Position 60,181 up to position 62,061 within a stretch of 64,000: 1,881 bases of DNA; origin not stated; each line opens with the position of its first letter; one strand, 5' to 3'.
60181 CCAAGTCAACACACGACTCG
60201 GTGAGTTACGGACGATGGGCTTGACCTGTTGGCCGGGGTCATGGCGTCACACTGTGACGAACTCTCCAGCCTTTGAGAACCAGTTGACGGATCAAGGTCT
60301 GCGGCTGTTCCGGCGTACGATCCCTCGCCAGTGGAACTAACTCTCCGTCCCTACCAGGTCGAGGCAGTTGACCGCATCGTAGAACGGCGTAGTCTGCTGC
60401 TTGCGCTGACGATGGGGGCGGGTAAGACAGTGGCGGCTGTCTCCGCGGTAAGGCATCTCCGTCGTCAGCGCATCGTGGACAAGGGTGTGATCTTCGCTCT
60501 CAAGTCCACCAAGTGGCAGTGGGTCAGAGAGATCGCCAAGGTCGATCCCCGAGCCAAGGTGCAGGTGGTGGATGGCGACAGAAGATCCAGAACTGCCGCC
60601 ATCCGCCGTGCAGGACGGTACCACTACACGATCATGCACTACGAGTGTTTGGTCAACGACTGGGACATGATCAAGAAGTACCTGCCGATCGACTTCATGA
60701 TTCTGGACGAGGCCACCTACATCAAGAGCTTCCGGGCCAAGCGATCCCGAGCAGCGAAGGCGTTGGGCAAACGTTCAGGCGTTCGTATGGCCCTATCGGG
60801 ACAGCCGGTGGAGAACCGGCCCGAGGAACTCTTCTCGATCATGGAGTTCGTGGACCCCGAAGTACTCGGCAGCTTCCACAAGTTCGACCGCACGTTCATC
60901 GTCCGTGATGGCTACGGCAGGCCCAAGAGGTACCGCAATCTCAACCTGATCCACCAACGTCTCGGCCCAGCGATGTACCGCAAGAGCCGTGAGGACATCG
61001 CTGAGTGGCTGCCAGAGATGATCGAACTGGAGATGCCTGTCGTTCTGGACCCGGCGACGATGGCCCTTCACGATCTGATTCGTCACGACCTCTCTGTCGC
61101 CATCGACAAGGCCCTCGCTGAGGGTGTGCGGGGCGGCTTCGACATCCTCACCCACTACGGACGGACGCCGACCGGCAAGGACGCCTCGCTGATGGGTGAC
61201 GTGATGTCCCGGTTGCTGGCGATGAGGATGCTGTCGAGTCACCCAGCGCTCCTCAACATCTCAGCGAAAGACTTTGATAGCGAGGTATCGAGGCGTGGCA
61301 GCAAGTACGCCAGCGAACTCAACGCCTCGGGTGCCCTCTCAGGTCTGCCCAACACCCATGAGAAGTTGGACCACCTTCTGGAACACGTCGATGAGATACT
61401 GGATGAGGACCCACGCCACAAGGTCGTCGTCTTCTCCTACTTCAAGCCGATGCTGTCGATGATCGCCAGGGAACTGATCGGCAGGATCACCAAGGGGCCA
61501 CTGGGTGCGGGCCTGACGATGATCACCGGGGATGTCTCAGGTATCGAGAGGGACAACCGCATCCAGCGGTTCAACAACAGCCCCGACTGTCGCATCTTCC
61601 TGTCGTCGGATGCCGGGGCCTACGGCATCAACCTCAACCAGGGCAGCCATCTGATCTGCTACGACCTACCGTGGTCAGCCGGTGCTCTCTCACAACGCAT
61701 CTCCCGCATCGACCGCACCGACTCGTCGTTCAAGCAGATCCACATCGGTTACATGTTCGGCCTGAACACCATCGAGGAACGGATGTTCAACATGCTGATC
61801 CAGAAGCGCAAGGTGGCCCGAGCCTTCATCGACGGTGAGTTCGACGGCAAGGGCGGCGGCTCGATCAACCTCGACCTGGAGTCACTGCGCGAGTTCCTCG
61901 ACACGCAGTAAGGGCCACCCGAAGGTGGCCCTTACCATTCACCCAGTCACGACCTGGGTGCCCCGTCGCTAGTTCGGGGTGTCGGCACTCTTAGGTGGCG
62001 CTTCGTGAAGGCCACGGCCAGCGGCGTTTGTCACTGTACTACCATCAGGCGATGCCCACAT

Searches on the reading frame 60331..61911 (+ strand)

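Call 59: search_protein_families(library=ncbifam, proteins=[window:60331-61911:+], max_evalue=0.01)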
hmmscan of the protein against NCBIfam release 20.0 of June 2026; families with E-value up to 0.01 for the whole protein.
window:60331-61911:+ (526 aa): 20 families
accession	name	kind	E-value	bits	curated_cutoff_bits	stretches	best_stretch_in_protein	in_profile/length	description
NF058637.1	helic_SCO1167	equivalog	2.2e-33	115.4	1200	2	3-255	468-718/932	SCO1167/SCO6262 family helicase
NF053675.1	pilus_reg_Snf2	equivalog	4.4e-33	114.4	1100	2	23-235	607-798/1029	pilus expression-regulating Snf2 family helicase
NF038317.1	DISARM_DrmD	equivalog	8.3e-24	84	610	1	342-495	483-645/1021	DISARM system SNF2-like helicase DrmD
NF041062.1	DpdE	equivalog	5e-20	71.1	500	2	332-463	511-639/1048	protein DpdE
NF041790.1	anti-phage_ZorD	equivalog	1.9e-18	65.8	1500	2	122-235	728-839/1035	type I Zorya anti-phage system protein ZorD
NF038318.1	DISARM_DrmD_b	equivalog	5.5e-18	64.5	950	2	413-494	482-561/868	DISARM system SNF2-like helicase DrmD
NF042964.1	phospholipD_antiphage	equivalog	3.2e-15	55.6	1100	1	341-492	660-818/895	phospholipase D-like domain-containing anti-phage protein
NF003426.0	PRK04914.1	equivalog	7.6e-11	41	576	1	344-476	476-605/959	RNA polymerase-associated protein RapA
NF008394.0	PRK11192.1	equivalog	2.9e-08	33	507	1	346-463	231-341/441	ATP-dependent RNA helicase SrmB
NF053636.1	DDHlcsCsdAPsy1082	equivalog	2.4e-07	29.7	890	1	346-465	227-339/512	DEAD/DEAH box helicase CsdA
NF008744.0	PRK11776.1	equivalog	6.7e-07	28.2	524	1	350-466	230-339/460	ATP-dependent RNA helicase DbpA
NF003419.0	PRK04837.1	equivalog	2.8e-06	26.3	588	1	354-485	248-375/424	ATP-dependent RNA helicase RhlB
NF002340.1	PRK01297.1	equivalog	2.6e-05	23.2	564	1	354-470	241-350/372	ATP-dependent RNA helicase RhlB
NF045503.1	repair_heli_XPB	equivalog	8.5e-05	21.3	610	1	2-70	181-250/548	DNA repair helicase XPB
NF053631.1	RNA_helic_CshA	equivalog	0.00011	21.2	646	1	356-465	231-333/434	degradosome RNA helicase CshA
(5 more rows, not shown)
